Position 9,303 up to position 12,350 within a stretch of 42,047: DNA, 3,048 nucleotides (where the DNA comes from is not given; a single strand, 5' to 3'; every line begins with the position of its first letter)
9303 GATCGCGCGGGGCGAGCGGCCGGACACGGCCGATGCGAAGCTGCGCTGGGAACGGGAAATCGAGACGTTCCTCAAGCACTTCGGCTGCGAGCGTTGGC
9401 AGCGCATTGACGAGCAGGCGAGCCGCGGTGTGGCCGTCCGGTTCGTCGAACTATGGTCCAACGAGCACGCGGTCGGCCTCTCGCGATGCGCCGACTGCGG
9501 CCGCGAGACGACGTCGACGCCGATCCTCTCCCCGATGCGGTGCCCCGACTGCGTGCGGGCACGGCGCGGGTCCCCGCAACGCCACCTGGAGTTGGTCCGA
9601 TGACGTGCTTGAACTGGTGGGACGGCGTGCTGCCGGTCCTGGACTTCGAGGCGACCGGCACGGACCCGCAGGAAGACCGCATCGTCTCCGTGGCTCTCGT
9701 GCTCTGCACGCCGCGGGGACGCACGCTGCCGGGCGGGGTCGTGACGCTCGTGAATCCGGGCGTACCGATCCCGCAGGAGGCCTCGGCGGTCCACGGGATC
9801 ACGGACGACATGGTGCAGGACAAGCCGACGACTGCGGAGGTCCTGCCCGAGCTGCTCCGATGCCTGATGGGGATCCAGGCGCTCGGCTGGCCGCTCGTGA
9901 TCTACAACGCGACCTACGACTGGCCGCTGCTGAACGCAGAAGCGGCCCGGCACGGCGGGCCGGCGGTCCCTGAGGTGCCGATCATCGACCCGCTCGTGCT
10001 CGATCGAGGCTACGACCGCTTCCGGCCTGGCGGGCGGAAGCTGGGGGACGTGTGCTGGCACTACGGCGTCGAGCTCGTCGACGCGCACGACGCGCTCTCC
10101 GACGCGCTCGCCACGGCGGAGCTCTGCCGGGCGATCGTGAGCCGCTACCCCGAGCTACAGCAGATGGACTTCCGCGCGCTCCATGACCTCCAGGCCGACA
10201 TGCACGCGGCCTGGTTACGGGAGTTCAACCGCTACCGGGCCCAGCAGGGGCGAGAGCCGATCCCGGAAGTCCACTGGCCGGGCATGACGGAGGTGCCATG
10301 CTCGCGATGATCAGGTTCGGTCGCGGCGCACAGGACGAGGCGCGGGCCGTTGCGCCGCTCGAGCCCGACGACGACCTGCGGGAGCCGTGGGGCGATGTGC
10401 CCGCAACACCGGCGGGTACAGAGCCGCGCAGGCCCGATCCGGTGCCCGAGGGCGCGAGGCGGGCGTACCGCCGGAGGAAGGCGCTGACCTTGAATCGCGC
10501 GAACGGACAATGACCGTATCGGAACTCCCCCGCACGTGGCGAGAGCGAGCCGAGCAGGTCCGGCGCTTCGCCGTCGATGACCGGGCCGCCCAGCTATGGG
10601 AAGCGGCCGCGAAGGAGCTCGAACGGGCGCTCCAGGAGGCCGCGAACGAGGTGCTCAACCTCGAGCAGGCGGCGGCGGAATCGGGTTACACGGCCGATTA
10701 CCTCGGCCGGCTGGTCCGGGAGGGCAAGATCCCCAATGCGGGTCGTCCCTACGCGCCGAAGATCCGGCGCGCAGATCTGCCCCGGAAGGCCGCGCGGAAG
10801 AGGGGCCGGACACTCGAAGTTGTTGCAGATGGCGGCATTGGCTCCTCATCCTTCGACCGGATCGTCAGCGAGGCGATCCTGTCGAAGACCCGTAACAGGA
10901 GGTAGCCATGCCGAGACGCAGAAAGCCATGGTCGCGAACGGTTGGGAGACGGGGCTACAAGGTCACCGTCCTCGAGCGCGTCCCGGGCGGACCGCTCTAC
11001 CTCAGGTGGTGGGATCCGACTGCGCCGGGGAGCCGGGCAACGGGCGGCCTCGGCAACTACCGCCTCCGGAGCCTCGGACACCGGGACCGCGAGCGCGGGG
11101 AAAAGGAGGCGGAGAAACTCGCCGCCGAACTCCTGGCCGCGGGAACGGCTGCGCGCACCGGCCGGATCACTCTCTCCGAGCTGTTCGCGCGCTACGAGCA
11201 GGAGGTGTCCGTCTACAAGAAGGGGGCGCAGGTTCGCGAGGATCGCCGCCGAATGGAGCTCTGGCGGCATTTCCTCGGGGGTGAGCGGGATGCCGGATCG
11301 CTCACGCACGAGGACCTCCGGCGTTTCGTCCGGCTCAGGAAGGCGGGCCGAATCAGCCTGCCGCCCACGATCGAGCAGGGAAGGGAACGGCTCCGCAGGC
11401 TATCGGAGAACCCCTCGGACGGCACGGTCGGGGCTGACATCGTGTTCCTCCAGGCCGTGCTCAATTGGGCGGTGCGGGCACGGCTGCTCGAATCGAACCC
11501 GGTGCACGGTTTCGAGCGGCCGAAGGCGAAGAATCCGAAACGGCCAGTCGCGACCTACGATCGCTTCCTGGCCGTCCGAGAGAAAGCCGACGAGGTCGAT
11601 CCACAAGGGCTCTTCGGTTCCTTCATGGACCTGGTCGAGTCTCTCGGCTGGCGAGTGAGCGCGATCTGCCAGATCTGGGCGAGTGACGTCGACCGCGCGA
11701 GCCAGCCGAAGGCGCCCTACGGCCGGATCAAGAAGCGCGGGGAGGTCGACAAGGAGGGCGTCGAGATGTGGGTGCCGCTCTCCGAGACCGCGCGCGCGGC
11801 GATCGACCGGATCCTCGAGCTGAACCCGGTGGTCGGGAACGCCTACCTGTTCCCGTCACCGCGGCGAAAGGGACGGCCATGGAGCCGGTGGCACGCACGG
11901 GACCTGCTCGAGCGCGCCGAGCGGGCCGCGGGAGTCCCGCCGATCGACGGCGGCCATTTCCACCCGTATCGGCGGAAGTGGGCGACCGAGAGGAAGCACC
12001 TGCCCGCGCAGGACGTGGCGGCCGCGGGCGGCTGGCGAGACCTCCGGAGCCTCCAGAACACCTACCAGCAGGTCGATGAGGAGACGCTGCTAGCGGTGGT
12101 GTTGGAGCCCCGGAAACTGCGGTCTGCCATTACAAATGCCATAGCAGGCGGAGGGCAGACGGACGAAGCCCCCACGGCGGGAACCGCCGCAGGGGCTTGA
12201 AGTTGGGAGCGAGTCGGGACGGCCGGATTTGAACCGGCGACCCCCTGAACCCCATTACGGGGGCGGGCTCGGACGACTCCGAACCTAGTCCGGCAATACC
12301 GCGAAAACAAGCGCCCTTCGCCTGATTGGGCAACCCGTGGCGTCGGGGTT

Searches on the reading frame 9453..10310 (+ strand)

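Call 42: search_protein_families(library=pfam, proteins=[window:9453-10310:+], max_evalue=0.001)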
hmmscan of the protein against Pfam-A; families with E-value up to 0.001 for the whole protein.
window:9453-10310:+ (285 aa): 1 family
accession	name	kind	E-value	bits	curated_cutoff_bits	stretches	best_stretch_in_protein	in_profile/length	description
PF00929.31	RNase_T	-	1.7e-24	87.7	24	1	62-224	2-163/164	Exonuclease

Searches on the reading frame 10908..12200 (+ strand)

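Call 42: search_protein_families(library=pfam, proteins=[window:10908-12200:+], max_evalue=0.001)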
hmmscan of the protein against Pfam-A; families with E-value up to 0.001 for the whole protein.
window:10908-12200:+ (430 aa): 1 family
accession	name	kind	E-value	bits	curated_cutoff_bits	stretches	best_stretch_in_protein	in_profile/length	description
PF00589.27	Phage_integrase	-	9.9e-12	45.4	27.1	1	239-391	27-170/172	Phage integrase family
